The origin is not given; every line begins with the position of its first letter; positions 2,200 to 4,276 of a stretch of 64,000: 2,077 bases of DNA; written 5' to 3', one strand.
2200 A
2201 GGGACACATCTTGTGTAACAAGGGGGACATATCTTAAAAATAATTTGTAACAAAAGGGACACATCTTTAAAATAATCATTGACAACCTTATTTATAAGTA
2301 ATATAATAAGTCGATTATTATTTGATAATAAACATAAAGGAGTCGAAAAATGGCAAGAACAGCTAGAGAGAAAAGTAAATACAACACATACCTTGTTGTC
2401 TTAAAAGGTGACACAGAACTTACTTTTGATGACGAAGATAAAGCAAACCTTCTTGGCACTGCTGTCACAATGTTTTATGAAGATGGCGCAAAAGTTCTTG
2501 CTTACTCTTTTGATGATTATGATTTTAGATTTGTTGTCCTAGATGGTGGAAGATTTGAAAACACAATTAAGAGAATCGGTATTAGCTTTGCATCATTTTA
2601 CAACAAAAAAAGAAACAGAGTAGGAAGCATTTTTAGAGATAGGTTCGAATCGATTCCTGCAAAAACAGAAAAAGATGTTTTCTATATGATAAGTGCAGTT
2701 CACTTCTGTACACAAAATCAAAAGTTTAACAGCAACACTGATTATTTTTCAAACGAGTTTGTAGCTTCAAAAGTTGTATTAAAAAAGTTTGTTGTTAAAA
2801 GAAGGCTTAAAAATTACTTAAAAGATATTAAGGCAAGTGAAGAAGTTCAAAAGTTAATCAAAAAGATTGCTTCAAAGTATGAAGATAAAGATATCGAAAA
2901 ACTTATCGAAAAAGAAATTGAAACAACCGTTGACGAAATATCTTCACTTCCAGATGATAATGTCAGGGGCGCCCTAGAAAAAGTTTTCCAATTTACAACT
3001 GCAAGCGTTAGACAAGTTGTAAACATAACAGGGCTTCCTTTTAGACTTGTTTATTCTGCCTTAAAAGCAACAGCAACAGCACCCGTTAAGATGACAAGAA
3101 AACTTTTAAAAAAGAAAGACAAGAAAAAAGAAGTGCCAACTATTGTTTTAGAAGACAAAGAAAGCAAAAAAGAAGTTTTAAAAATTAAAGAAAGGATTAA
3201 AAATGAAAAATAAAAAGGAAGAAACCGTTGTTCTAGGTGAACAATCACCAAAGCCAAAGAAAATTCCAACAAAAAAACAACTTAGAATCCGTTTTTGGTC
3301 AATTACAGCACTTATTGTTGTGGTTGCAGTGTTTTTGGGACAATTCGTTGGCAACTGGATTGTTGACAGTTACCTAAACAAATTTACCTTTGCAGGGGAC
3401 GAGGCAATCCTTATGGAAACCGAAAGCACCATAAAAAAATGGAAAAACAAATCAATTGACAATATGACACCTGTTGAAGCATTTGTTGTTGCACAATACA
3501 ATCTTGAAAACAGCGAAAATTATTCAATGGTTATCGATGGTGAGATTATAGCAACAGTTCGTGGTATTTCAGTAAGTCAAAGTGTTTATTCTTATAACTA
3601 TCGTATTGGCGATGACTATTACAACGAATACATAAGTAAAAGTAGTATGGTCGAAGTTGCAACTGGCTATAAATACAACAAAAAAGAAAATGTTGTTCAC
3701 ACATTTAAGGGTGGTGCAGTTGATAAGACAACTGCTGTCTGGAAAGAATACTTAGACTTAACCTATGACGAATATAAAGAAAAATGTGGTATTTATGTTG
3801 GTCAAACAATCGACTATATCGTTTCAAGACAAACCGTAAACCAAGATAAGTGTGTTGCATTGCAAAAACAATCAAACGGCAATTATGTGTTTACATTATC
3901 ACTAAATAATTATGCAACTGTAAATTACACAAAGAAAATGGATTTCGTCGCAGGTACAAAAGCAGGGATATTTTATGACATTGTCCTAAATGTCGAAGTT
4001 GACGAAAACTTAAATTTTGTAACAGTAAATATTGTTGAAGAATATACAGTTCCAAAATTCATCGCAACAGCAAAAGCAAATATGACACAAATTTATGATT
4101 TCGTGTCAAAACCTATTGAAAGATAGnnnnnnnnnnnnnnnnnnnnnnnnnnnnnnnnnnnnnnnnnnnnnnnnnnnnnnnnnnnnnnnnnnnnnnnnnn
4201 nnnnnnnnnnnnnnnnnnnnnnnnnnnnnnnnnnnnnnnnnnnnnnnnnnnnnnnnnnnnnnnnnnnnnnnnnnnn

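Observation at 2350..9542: Operon headed by a catalytically dead-looking Y1 (HUH) transposase homolog, coupled to a membrane protein and followed by a 1792-aa modular protein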

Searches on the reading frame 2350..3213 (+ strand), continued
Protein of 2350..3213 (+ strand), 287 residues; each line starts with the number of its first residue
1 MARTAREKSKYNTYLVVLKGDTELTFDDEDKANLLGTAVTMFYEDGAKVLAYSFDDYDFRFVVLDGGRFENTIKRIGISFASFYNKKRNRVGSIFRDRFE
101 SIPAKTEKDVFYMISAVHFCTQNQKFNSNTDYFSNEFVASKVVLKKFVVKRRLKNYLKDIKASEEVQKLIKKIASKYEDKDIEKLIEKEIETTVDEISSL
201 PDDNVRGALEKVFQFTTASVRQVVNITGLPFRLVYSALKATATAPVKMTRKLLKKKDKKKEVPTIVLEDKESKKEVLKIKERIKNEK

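Call 41: fold_search(model_id=the predicted structure, library=pdb)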
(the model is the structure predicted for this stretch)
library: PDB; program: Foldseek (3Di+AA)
matches with E <= 10: 1121; with E <= 0.001: 1
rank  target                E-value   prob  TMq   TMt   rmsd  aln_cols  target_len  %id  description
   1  2ec2_B                9.2e-04  1.00  0.26  0.53   5.0       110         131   14  Crystal structure of transposase from Sulfolobus tokodaii (released 2007-02-27)
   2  2ec2_F                1.5e-03  1.00  0.26  0.53   5.1       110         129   14  Crystal structure of transposase from Sulfolobus tokodaii (released 2007-02-27)
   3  2vic_A                1.7e-03  1.00  0.28  0.48  13.3       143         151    8  CRYSTAL STRUCTURE OF THE ISHP608 TRANSPOSASE IN COMPLEX with Left end 26- mer DNA and manganese (released 2008-02-19)
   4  2fyx_A                2.0e-03  1.00  0.27  0.53   4.1       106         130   12  Crystal structure of a putative transposase (dr_0177) from deinococcus radiodurans r1 at 1.90 A resolution (released 2006-02-21)
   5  2a6m_B                2.4e-03  1.00  0.27  0.48  12.9       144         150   10  Crystal Structure of the ISHp608 Transposase (released 2005-10-25)
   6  2xo6_D                2.6e-03  1.00  0.26  0.53   4.5       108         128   10  DEINOCOCCUS RADIODURANS ISDRA2 TRANSPOSASE Y132F MUTANT COMPLEXED WITH LEFT END RECOGNITION AND CLEAVAGE SITE (released 2010-10-13)
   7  2vic_B                2.6e-03  1.00  0.27  0.55  10.0       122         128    9  CRYSTAL STRUCTURE OF THE ISHP608 TRANSPOSASE IN COMPLEX with Left end 26- mer DNA and manganese (released 2008-02-19)
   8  2vjv_A                2.7e-03  1.00  0.28  0.58   3.9       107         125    8  Crystal structure of the IS608 transposase in complex with left end 26-mer DNA hairpin and a 6-mer DNA representing th (released 2008-02-19)
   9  2vju_B                3.5e-03  1.00  0.28  0.54  10.0       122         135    9  Crystal structure of the IS608 transposase in complex with the complete Right end 35-mer DNA and manganese (released 2008-02-19)
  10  2a6o_A                3.7e-03  1.00  0.28  0.49  13.2       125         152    9  Crystal Structure of the ISHp608 Transposase in Complex with Stem-loop DNA (released 2005-10-25)
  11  2ec2_A                3.9e-03  1.00  0.26  0.52   5.1       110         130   14  Crystal structure of transposase from Sulfolobus tokodaii (released 2007-02-27)
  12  2xm3_A                5.0e-03  1.00  0.27  0.56   4.0       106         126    9  Deinococcus radiodurans ISDra2 Transposase Left end DNA complex (released 2010-10-13)
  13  2ec2_E                5.3e-03  1.00  0.26  0.53   4.2       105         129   15  Crystal structure of transposase from Sulfolobus tokodaii (released 2007-02-27)
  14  2vhg_A                5.6e-03  1.00  0.27  0.56   3.8       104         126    8  Crystal Structure of the ISHp608 Transposase in Complex with Right End 31-mer DNA (released 2008-02-19)
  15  2xm3_C                5.6e-03  1.00  0.25  0.50   5.0       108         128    8  Deinococcus radiodurans ISDra2 Transposase Left end DNA complex (released 2010-10-13)
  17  2f4f_A                7.2e-03  1.00  0.29  0.59   2.9       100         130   13  Crystal structure of IS200 transposase (released 2005-12-13)
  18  2ec2_D                7.6e-03  1.00  0.26  0.54   4.1       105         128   15  Crystal structure of transposase from Sulfolobus tokodaii (released 2007-02-27)
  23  4er8_A                9.1e-03  1.00  0.35  0.56   5.7       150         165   13  Structure of the REP associates tyrosine transposase bound to a REP hairpin (released 2012-08-15)
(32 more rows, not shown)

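Call 54: find_encoding_contigs(protein=P0021, flank=10000, max_places=3)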
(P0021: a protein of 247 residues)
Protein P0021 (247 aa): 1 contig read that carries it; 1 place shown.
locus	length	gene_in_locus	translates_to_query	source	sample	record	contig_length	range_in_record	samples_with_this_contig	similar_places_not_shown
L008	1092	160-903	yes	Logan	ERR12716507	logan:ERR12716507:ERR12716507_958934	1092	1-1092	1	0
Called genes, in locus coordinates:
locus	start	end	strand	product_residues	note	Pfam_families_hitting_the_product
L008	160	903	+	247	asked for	-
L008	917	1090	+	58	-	?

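Call 55: find_encoding_contigs(protein=P0026, flank=10000, max_places=3)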
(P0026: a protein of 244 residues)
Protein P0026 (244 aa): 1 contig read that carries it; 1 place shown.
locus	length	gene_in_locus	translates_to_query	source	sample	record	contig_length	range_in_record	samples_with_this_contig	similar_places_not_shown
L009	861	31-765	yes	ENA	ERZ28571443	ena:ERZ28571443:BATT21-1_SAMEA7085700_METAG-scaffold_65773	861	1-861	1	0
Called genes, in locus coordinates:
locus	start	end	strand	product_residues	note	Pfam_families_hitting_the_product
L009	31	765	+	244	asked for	-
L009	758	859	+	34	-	?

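Call 79: find_related_loci(query=A9, collection=metagenome_contigs, flank=10000)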
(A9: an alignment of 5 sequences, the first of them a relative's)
Query A9 (252 aa) in metagenome_contigs; peptide patterns used: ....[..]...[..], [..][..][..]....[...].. (x = any residue, [..] = any of these).
99 stretches matched a pattern; 6 encode a relative of the query (tblastn E <= 1e-3); 6 distinct loci.
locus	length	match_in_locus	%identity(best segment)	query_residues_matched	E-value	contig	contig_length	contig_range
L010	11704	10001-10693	37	1-237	1e-50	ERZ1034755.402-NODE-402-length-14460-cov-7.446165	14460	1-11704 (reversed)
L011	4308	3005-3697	38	1-237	3e-47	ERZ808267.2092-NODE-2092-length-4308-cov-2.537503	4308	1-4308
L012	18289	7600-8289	33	1-236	1e-43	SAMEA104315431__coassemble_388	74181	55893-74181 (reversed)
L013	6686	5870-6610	33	1-252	2e-39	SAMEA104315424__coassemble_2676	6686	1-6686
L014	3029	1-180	43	178-237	3e-13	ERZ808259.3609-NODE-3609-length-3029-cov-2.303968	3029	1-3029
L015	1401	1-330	36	130-237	2e-12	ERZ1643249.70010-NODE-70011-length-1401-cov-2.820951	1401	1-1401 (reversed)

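Call 90: find_encoding_contigs(protein=P0042, flank=3000, max_places=4)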
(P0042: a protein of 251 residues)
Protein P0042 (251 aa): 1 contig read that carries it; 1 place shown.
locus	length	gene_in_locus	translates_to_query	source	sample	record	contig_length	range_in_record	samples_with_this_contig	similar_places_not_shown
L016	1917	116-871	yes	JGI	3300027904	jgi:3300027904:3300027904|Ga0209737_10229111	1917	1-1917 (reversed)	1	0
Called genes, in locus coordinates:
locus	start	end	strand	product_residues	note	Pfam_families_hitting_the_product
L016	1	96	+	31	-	?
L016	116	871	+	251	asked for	PF01797:Y1_Tnp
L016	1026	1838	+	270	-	PF09479:Flg_new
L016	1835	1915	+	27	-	?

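Call 91: find_encoding_contigs(protein=P0100, flank=3000, max_places=4)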
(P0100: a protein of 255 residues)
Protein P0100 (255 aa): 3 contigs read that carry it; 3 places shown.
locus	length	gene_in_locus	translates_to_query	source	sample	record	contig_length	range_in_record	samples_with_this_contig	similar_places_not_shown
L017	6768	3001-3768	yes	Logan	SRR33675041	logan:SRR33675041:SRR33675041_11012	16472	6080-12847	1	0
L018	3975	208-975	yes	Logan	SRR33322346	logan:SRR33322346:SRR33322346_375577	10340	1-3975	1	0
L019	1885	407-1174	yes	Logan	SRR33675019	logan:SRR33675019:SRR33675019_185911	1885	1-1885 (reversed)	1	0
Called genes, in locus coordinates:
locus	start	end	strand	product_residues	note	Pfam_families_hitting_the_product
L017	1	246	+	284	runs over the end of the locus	PF00528:BPD_transp_1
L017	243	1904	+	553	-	PF01547:SBP_bac_1, PF13416:SBP_bac_8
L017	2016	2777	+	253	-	-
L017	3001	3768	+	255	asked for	PF01797:Y1_Tnp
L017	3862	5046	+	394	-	PF00465:Fe-ADH, PF13685:Fe-ADH_2, PF25137:ADH_Fe_C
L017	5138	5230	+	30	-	-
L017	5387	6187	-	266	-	PF21088:MS_channel_1st (weak), PF00924:MS_channel_2nd, PF21082:MS_channel_3rd (weak)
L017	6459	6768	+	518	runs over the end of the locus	PF00496:SBP_bac_5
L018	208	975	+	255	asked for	PF01797:Y1_Tnp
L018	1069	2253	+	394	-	PF00465:Fe-ADH, PF13685:Fe-ADH_2, PF25137:ADH_Fe_C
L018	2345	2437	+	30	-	-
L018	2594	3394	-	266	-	PF21088:MS_channel_1st (weak), PF00924:MS_channel_2nd, PF21082:MS_channel_3rd (weak)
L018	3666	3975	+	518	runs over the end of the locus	PF00496:SBP_bac_5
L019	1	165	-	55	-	?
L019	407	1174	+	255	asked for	PF01797:Y1_Tnp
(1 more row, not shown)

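Call 97: search_protein_families(library=pfam, proteins=[L012:9454-16503:+, L012:8315-9403:+, L010:10734-11675:+], max_evalue=0.01)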
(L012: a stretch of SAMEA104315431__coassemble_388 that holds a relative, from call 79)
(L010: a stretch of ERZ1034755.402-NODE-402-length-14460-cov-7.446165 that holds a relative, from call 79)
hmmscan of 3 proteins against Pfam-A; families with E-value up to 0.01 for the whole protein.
L012:9454-16503:+ (2349 aa): 2 families
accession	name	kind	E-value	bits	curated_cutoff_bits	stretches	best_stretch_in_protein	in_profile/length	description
PF09479.16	Flg_new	-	1.9e-12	47.5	27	2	2021-2093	2-65/65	Listeria-Bacteroides repeat domain (List_Bact_rpt)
PF18998.6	Flg_new_2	-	0.0037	17.7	23.6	0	2311-2341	35-70/73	Divergent InlB B-repeat domain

L012:8315-9403:+ (362 aa): 0 families

L010:10734-11675:+ (313 aa): 1 family
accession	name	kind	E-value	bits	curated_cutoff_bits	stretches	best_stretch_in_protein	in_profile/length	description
PF20391.3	DUF6686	-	0.0024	18.3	23.9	1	215-289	30-104/117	Family of unknown function (DUF6686)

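Call 98: list_cluster_members(proteins=[P0003, P0011, P0012, P0019])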
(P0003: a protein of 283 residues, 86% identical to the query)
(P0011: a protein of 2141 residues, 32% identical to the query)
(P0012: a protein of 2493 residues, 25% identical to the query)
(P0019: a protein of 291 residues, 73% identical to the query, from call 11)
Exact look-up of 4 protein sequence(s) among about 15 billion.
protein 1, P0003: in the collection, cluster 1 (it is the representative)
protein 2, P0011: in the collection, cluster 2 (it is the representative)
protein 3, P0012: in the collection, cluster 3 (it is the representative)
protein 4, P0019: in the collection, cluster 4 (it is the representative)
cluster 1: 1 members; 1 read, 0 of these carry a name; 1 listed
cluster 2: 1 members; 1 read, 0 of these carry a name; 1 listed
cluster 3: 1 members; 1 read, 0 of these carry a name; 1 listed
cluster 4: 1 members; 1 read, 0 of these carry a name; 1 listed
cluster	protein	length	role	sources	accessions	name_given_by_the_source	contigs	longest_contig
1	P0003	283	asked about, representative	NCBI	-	-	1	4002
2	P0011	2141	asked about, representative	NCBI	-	-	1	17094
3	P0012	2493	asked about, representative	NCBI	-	-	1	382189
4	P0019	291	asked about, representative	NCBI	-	-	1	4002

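Call 115: search_protein_families(library=pfam, proteins=[P0042, P0045, P0047, P0058, P0062, P0064, P0080, P0081, P0096, L007:70-783:+], max_evalue=1)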
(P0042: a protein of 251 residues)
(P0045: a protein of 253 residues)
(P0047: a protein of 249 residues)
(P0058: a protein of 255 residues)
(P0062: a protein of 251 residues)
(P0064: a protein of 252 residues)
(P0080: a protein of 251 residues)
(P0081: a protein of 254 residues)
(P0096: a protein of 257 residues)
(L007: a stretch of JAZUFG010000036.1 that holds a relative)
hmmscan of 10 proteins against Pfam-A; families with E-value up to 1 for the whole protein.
P0042 (251 aa): 1 family
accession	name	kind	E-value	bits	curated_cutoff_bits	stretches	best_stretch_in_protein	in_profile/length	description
PF01797.21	Y1_Tnp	-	9.9e-17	61.6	23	1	13-123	6-121/121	Transposase IS200 like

P0045 (253 aa): 2 families
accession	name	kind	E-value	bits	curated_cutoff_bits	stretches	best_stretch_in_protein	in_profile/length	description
PF01797.21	Y1_Tnp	-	7.3e-15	55.6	23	1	11-122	4-120/121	Transposase IS200 like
PF25375.1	Lin-15B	-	0.14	12.6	27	1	197-250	63-114/121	Lin-15B-like domain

P0047 (249 aa): 1 family
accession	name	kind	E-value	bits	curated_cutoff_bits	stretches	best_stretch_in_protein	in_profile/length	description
PF01797.21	Y1_Tnp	-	4e-14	53.2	23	1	12-123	5-121/121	Transposase IS200 like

P0058 (255 aa): 2 families
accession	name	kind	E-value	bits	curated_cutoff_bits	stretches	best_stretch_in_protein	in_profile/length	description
PF01797.21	Y1_Tnp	-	1.5e-17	64.3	23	1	16-126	6-121/121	Transposase IS200 like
PF09997.14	DUF2238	-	0.066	13.5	26.4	1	41-108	5-73/140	Predicted membrane protein (DUF2238)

P0062 (251 aa): 2 families
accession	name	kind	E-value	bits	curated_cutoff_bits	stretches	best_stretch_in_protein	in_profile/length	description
PF01797.21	Y1_Tnp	-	1.5e-10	41.7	23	1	15-124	6-121/121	Transposase IS200 like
PF12844.13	HTH_19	-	0.076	13.4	30.2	1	226-249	7-30/64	Helix-turn-helix domain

P0064 (252 aa): 5 families
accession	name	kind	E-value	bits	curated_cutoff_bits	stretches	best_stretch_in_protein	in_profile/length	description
PF01797.21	Y1_Tnp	-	1.7e-15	57.7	23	1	13-123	6-121/121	Transposase IS200 like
PF02796.21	HTH_7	-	0.034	14.7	23.8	1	221-246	10-35/45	Helix-turn-helix domain of resolvase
PF13384.12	HTH_23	-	0.041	14.2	24.6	1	223-249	9-34/50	Homeodomain-like domain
PF13542.12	HTH_Tnp_ISL3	-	0.079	12.9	27.4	1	221-249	17-43/51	Helix-turn-helix domain of transposase family ISL3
PF12844.13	HTH_19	-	0.17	12.3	30.2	1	226-247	6-27/64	Helix-turn-helix domain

P0080 (251 aa): 4 families
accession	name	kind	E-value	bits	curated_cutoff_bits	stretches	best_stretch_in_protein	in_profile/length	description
PF01797.21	Y1_Tnp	-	2.7e-14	53.8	23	1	12-123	5-121/121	Transposase IS200 like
PF14646.12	MYCBPAP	-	0.01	15.3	24.5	1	144-238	145-240/439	MYCBP-associated protein family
PF01434.24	Peptidase_M41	-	0.092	13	29.9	1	172-239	124-190/191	Peptidase family M41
PF20610.3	TED_2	-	0.17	12.3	27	1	53-149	31-126/131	Thioester domain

P0081 (254 aa): 4 families
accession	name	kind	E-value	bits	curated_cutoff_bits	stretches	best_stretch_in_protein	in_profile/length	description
PF01797.21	Y1_Tnp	-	9.7e-15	55.2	23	1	13-122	6-121/121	Transposase IS200 like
PF14502.12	HTH_41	-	0.0025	17.6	25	1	230-251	8-29/48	Helix-turn-helix domain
PF08640.17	U3_assoc_6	-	0.055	13.8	24.7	1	179-223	6-50/85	U3 small nucleolar RNA-associated protein 6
PF24266.1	HTH_HVO_0163_N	-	0.071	13.6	31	0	214-251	2-39/70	HVO_0163, N-terminal HTH domain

P0096 (257 aa): 1 family
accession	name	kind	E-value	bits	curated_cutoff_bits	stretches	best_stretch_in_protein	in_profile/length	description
PF01797.21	Y1_Tnp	-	5.6e-14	52.7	23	1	12-123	5-121/121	Transposase IS200 like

L007:70-783:+ (237 aa): 3 families
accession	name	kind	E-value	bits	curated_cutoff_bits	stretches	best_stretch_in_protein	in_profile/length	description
PF01797.21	Y1_Tnp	-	6e-13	49.4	23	1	14-121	7-119/121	Transposase IS200 like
PF13443.12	HTH_26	-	0.019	15.7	22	1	210-236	3-29/63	Cro/C1-type HTH DNA-binding domain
PF21537.2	DUF1980_C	-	0.064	13.4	25.9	1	63-113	24-73/141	DUF1980 C-terminal domain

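Call 117: search_protein_families(library=padloc, proteins=[window:2350-3213:+], max_evalue=0.01)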
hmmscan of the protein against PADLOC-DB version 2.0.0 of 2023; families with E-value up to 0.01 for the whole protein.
window:2350-3213:+ (287 aa): 0 families

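Call 118: search_protein_families(library=phrogs, proteins=[window:2350-3213:+], max_evalue=0.01)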
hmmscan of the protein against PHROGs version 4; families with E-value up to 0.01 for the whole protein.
window:2350-3213:+ (287 aa): 0 families

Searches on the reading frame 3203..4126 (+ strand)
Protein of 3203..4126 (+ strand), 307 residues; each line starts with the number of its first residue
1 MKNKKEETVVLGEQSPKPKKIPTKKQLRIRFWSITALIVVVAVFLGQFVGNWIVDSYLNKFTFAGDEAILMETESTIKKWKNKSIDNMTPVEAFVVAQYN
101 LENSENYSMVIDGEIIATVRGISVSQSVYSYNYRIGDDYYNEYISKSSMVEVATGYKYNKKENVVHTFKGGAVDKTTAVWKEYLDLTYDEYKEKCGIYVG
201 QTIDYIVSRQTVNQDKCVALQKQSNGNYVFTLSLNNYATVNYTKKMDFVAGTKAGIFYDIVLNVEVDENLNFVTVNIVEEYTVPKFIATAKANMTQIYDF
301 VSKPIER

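Call 3: search_protein_families(library=pfam, proteins=[window:3203-4126:+], max_evalue=1)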
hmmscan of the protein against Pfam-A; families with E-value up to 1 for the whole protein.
window:3203-4126:+ (307 aa): 2 families
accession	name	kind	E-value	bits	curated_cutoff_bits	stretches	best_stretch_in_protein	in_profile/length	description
PF00974.24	Rhabdo_glycop_FD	-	0.0026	18.9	22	1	196-269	18-92/98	Rhabdovirus spike glycoprotein fusion domain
PF19157.5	DUF5839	-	0.062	13.8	23.7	1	130-189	26-72/83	Family of unknown function (DUF5839)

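Call 4: search_protein_families(library=ncbifam, proteins=[window:3203-4126:+], max_evalue=1)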
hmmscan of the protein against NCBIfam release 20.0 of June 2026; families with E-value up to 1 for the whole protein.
window:3203-4126:+ (307 aa): 0 families

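Call 11: find_homologous_proteins(query=window:3203-4126:+, max_evalue=0.001)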
Query window:3203-4126:+ (307 aa): 8 proteins with E <= 0.001 among 786 candidates.
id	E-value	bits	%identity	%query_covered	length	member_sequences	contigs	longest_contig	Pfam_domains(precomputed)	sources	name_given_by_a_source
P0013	7.2e-183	624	93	100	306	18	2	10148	-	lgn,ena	-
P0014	1.3e-179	614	93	100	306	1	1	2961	-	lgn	-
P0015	5.3e-171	585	86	100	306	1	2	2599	-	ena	-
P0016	3.2e-167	573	84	100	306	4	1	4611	-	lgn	-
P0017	2.8e-161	553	81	100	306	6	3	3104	-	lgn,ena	-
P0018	1.4e-133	463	74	93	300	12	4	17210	-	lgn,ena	-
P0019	3.5e-132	458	73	92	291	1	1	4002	-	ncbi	-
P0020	1.1e-112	394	62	92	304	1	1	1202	-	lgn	-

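Call 36: search_solved_structures(query=A6, max_evalue=10)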
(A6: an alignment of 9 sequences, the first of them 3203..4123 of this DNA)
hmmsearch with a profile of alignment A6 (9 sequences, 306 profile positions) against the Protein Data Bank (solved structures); distinct sequences matched with E-value up to 10: 0.

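Call 105: search_solved_structures(query=A10, max_evalue=10)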
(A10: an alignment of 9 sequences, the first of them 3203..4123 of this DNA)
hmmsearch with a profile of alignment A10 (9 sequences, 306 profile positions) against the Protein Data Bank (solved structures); distinct sequences matched with E-value up to 10: 7.
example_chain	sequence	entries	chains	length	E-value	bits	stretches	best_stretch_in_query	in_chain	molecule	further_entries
9k7s_A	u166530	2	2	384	0.12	14.8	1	23-55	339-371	Nucleoside transporter 1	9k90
8zdz_A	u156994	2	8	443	0.2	14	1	6-58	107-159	Gustatory receptor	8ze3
9k7g_A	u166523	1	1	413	0.27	13.6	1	23-55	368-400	Nucleoside transporter 1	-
7wn0_A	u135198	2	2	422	0.28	13.5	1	23-55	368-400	Equilibrative nucleoside/nucleobase transporter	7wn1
7ydq_A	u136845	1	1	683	0.44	12.9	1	25-55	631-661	Nucleoside transporter 1,Green fluorescent protein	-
9k88_A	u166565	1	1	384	1.5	11.1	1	23-55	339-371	Nucleoside transporter 1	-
9k8y_A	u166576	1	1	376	1.6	11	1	23-54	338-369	Nucleoside transporter 1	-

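Call 106: search_protein_families(library=pfam, alignment_id=A10, max_evalue=0.1)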
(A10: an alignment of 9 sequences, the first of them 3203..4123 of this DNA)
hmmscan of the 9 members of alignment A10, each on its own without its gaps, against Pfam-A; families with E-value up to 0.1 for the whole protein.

A. member 1, window:3203-4123:+ (307 aa): 2 families
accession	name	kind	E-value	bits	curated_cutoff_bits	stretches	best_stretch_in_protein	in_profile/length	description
PF00974.24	Rhabdo_glycop_FD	-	0.0026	18.9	22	1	196-269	18-92/98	Rhabdovirus spike glycoprotein fusion domain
PF19157.5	DUF5839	-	0.062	13.8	23.7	0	130-189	26-72/83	Family of unknown function (DUF5839)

B. families by the number of members that match (of 9 scanned): 6 families
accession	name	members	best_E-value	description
PF20391.3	DUF6686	1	0.0024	Family of unknown function (DUF6686)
PF00974.24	Rhabdo_glycop_FD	1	0.0026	Rhabdovirus spike glycoprotein fusion domain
PF11568.13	Med29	1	0.047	Mediator complex subunit 29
PF25471.1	TM_PetC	1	0.048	Iron-sulfur subunit PetC transmembrane anchor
PF25686.1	Betaherpes_U91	1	0.053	Betaherpesvirus U91 protein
PF19157.5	DUF5839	1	0.062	Family of unknown function (DUF5839)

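Call 117: search_protein_families(library=padloc, proteins=[window:3203-4126:+], max_evalue=0.01)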
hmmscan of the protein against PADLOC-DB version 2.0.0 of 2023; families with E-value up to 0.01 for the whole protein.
window:3203-4126:+ (307 aa): 0 families

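Call 118: search_protein_families(library=phrogs, proteins=[window:3203-4126:+], max_evalue=0.01)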
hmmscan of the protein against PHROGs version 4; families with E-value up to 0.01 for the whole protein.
window:3203-4126:+ (307 aa): 0 families
